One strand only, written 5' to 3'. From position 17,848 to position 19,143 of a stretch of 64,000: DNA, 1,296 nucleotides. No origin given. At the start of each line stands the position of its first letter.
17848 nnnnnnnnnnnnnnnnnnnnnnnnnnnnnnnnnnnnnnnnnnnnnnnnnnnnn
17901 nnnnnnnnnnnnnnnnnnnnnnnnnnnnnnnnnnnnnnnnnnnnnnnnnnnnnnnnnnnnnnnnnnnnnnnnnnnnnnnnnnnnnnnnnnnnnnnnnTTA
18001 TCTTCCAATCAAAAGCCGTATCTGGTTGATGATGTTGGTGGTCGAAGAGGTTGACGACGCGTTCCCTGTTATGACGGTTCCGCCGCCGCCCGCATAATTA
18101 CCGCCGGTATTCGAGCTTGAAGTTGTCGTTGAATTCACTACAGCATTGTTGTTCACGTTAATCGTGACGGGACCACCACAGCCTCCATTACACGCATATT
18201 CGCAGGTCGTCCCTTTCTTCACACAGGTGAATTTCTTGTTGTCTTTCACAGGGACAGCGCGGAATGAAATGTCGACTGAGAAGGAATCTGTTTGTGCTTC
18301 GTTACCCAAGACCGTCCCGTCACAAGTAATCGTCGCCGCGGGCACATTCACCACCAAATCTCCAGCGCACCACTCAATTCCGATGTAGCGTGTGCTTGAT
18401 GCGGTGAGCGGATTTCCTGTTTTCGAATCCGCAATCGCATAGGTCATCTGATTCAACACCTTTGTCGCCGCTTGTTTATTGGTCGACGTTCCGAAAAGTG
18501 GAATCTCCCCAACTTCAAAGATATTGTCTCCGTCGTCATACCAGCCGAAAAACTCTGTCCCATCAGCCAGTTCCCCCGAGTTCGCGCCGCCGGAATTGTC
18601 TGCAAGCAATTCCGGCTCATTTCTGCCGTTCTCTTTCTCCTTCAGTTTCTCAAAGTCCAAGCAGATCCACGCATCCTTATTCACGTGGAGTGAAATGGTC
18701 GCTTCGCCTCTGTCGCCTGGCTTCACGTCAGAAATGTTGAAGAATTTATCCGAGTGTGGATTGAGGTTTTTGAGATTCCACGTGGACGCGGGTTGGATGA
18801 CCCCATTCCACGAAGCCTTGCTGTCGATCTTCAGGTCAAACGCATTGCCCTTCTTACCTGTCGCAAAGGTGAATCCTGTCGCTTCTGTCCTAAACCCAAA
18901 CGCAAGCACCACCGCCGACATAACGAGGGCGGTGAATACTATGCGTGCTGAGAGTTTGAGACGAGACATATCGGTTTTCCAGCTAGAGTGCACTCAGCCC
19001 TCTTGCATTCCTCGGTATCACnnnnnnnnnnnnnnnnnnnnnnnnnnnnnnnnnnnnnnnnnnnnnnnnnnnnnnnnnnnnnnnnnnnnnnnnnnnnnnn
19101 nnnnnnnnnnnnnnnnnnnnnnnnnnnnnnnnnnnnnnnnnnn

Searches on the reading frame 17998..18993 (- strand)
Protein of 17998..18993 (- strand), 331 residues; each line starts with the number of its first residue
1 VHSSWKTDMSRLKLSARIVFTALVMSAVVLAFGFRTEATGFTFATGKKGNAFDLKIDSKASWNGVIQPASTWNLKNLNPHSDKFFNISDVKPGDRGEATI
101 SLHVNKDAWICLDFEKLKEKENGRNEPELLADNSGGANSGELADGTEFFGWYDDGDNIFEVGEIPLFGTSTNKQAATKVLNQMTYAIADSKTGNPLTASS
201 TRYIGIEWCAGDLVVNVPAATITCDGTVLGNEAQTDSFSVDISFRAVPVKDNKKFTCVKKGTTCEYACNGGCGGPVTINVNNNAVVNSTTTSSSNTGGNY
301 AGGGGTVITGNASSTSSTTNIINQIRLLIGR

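Call 3: search_protein_families(library=ncbifam, proteins=[window:17998-18993:-], max_evalue=0.1)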
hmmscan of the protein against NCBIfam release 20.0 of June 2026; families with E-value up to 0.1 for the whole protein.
window:17998-18993:- (331 aa): 0 families

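Call 4: search_protein_families(library=pfam, proteins=[window:17998-18993:-], max_evalue=0.1)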
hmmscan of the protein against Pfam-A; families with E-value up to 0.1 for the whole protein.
window:17998-18993:- (331 aa): 0 families

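Call 19: search_solved_structures(query=window:17998-18993:-, max_evalue=1)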
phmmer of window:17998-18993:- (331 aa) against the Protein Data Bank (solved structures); distinct sequences matched with E-value up to 1: 1.
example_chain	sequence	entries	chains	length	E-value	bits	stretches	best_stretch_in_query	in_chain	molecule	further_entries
4jpk_A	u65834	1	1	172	0.36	13.3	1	239-271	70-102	Germline-targeting HIV-1 gp120 engineered outer domain, eOD-GT6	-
